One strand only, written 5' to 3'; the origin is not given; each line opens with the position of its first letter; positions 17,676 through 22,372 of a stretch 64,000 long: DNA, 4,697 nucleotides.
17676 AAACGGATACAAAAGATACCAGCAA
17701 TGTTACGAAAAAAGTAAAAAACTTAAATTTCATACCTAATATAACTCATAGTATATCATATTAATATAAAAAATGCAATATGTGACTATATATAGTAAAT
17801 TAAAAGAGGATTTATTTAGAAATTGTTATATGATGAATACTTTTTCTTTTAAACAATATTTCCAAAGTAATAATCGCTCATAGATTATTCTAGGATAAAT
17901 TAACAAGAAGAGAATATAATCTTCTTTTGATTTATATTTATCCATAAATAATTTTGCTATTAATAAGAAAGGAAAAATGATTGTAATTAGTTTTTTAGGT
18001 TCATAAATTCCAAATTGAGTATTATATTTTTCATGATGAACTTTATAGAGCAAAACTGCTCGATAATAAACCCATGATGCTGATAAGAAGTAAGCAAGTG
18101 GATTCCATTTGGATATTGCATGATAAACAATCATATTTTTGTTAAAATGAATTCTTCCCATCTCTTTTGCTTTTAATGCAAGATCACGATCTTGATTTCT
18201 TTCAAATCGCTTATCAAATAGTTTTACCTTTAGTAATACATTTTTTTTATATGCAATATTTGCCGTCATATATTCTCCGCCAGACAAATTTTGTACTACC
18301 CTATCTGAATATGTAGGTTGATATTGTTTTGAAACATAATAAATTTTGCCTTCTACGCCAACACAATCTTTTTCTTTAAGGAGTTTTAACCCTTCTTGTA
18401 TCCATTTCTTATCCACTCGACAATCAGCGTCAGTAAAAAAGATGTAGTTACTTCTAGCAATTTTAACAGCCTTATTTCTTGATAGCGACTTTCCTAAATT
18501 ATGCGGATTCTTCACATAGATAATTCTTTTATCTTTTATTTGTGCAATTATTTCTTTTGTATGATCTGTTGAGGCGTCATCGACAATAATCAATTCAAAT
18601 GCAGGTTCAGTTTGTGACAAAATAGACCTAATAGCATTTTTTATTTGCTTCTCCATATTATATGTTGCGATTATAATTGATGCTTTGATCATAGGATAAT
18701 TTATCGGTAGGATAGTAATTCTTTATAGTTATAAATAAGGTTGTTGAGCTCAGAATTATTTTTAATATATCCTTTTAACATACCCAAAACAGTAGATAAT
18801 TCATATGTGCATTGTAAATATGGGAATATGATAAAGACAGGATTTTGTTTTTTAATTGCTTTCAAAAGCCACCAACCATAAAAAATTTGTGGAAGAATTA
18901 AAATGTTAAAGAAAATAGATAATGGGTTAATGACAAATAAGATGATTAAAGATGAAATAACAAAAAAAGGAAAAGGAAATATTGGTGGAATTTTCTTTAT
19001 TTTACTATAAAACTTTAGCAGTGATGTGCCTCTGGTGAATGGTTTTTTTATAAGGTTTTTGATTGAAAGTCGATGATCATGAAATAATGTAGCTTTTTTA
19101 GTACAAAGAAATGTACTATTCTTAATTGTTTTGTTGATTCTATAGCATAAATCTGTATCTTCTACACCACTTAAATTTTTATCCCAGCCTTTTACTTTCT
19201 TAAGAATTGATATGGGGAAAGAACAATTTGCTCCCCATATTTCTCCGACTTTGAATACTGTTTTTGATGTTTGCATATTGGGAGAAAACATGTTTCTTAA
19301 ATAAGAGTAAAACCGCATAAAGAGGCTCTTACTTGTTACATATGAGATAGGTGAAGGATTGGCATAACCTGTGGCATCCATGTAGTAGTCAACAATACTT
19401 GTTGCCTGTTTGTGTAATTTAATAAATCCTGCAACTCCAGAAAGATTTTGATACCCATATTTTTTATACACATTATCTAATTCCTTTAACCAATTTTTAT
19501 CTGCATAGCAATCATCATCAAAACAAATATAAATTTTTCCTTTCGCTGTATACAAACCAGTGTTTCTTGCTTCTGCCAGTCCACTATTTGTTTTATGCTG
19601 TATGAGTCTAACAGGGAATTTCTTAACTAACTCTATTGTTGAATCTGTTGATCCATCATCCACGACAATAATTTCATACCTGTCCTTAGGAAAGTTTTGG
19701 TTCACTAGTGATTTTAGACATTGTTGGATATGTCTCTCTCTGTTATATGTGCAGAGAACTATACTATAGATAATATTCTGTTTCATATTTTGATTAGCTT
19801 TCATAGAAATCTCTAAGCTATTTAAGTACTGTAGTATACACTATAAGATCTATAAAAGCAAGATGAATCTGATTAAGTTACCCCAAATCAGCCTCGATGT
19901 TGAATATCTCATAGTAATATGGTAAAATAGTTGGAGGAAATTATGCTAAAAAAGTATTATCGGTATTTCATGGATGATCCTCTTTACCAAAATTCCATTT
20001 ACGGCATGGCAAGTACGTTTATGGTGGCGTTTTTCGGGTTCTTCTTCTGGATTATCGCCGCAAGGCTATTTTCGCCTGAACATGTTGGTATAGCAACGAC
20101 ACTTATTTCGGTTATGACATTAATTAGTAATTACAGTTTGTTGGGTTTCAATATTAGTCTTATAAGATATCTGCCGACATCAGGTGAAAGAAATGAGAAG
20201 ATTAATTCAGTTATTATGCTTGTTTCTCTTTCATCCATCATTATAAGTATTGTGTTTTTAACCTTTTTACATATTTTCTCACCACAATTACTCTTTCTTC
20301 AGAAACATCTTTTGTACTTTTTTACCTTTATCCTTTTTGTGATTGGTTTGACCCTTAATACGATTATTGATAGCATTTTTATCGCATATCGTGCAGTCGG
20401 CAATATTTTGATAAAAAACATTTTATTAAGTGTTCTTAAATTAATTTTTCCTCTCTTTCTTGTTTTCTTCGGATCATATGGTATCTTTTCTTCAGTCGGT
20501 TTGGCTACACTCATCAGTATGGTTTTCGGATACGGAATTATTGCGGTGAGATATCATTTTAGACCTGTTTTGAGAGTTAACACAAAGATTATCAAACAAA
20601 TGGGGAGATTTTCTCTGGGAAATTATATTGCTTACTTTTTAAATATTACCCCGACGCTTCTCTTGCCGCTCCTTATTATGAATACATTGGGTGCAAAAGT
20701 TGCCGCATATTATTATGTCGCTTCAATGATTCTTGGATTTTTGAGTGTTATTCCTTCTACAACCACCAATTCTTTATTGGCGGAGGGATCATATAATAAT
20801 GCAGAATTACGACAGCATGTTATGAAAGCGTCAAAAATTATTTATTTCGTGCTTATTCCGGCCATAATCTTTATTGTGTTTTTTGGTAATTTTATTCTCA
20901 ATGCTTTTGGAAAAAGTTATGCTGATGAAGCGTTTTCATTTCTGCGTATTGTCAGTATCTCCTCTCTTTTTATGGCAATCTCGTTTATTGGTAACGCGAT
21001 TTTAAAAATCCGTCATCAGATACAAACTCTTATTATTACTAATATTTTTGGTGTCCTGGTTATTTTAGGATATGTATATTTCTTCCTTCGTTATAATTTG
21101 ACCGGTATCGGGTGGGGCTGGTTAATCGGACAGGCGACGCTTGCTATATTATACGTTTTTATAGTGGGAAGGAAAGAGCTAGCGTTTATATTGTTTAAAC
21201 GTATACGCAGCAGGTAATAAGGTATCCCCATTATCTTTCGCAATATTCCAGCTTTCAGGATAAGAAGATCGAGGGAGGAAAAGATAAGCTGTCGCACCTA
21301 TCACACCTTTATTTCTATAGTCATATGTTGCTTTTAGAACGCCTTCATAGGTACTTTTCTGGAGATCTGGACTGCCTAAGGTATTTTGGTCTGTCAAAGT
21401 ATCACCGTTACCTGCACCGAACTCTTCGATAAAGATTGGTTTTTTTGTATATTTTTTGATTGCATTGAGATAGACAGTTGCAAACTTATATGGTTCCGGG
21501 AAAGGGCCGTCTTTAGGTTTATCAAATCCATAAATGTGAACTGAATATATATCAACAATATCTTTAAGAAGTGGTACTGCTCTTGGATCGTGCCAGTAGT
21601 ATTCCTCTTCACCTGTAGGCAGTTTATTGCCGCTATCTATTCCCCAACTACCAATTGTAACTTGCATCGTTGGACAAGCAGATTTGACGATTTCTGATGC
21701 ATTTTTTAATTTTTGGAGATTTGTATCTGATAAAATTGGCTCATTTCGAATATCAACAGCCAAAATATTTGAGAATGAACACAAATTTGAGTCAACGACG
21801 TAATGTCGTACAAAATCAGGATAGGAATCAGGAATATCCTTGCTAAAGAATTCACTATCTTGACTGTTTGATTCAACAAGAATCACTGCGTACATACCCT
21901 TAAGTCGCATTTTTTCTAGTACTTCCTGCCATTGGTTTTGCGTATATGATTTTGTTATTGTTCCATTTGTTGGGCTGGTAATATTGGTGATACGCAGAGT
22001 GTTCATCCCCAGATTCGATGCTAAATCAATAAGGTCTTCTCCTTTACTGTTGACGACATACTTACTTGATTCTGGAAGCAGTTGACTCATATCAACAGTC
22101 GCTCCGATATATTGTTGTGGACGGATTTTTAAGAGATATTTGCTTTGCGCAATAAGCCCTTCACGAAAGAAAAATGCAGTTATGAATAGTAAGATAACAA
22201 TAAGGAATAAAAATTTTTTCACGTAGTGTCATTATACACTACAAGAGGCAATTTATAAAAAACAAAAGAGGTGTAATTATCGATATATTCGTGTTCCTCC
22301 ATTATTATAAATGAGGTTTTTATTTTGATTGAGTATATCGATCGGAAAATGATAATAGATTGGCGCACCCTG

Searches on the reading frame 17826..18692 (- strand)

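Call 9: search_protein_families(library=pfam, proteins=[window:17826-18692:-], max_evalue=0.001)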
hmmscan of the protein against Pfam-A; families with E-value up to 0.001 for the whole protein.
window:17826-18692:- (288 aa): 3 families
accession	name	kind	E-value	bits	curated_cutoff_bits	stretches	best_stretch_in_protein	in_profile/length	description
PF00535.33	Glycos_transf_2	-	5.1e-35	121.3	23.3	1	5-130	1-128/168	Glycosyl transferase family 2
PF10111.15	Glyco_tranf_2_2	-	6.6e-16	59.1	27.3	1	5-157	1-155/276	Glycosyltransferase like family 2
PF13641.12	Glyco_tranf_2_3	-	9.8e-11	42.5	27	1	5-190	4-210/230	Glycosyltransferase like family 2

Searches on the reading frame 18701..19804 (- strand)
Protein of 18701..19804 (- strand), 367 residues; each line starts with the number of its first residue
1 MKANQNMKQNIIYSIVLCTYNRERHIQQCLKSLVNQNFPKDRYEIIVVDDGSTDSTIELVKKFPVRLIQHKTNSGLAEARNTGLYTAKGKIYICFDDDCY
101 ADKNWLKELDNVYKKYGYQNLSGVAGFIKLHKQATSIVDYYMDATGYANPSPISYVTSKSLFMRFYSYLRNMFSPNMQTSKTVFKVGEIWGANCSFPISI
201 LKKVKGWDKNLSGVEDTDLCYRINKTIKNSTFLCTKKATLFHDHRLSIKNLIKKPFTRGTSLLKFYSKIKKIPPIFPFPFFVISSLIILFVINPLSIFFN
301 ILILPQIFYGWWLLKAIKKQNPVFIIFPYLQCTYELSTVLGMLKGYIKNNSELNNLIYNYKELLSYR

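Call 9: search_protein_families(library=pfam, proteins=[window:18701-19804:-], max_evalue=0.001)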
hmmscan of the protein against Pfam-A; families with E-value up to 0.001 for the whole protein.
window:18701-19804:- (367 aa): 4 families
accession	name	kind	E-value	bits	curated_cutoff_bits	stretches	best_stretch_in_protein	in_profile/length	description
PF00535.33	Glycos_transf_2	-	3.6e-32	112.1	23.3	1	14-124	1-114/168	Glycosyl transferase family 2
PF10111.15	Glyco_tranf_2_2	-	7e-11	42.6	27.3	1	14-107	1-100/276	Glycosyltransferase like family 2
PF13641.12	Glyco_tranf_2_3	-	3e-08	34.4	27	1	13-225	3-196/230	Glycosyltransferase like family 2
PF13632.12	Glyco_trans_2_3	-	0.00081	19.7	27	0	161-255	43-136/198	Glycosyl transferase family group 2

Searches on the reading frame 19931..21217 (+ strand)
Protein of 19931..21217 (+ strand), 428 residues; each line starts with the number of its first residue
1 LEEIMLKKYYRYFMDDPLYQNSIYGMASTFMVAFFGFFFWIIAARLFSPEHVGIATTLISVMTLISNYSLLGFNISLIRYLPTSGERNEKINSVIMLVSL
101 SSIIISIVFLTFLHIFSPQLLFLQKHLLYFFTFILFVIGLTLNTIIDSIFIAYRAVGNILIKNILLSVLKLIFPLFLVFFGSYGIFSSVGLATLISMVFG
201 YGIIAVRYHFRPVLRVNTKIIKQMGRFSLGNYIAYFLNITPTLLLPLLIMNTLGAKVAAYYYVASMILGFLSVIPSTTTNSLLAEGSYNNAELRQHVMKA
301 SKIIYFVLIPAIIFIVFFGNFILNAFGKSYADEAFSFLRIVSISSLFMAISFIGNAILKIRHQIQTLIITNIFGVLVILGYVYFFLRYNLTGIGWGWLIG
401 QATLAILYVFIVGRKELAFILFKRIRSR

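Call 10: search_protein_families(library=pfam, proteins=[window:19931-21217:+], max_evalue=0.001)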
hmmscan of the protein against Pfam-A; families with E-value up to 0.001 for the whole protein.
window:19931-21217:+ (428 aa): 2 families
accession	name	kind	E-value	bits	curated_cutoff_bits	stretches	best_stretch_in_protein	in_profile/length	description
PF01943.22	Polysacc_synt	-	2.6e-12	47.2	28.2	1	19-274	2-257/274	Polysaccharide biosynthesis protein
PF13440.11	Polysacc_synt_3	-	2.4e-10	40.6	23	1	43-330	2-288/293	Polysaccharide biosynthesis protein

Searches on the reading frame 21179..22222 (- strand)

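Call 10: search_protein_families(library=pfam, proteins=[window:21179-22222:-], max_evalue=0.001)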
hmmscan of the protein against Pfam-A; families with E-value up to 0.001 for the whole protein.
window:21179-22222:- (347 aa): 1 family
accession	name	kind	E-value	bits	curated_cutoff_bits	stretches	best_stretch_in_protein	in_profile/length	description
PF00150.24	Cellulase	-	3.3e-10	40.4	23.5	1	57-277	19-247/272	Cellulase (glycosyl hydrolase family 5)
